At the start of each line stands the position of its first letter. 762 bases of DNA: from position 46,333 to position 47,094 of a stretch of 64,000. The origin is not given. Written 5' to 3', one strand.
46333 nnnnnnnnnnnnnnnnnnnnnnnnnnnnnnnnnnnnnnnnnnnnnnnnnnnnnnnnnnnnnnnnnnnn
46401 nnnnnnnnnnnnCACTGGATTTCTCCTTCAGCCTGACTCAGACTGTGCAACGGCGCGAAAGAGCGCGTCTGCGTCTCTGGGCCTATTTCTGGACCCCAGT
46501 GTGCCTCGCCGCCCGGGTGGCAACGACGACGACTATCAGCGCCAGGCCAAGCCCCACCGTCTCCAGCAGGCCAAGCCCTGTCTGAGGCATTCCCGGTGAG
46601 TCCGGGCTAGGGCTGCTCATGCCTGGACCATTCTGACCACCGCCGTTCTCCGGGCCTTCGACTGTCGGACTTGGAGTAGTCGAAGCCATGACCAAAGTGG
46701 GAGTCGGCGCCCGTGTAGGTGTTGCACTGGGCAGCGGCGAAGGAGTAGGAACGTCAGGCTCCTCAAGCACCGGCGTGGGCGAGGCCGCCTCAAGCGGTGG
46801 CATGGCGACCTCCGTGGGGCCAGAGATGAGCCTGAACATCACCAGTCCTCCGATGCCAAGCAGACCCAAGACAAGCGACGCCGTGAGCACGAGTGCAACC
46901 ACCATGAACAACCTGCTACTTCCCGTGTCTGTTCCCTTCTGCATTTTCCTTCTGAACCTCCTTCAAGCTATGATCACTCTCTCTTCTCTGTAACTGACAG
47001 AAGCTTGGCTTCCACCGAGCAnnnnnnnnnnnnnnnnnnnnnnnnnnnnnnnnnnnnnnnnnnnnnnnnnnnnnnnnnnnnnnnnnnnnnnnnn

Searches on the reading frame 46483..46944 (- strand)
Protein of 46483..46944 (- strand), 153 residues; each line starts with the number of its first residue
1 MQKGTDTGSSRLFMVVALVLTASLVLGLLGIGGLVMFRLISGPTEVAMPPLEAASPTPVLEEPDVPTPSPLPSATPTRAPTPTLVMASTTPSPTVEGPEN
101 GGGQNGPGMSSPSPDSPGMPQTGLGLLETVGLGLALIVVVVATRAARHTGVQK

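Call 20: search_protein_families(library=pfam, proteins=[window:46483-46944:-], max_evalue=0.001)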
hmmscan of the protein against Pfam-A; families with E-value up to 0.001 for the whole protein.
window:46483-46944:- (153 aa): 0 families

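Call 25: search_protein_families(library=ncbifam, proteins=[window:46483-46944:-], max_evalue=0.1)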
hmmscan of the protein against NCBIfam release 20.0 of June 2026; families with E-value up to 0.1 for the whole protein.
window:46483-46944:- (153 aa): 1 family
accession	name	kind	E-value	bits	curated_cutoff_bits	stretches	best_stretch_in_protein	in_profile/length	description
NF033761.1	gliding_GltJ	equivalog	0.0043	16.2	450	1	13-98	371-452/671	adventurous gliding motility protein GltJ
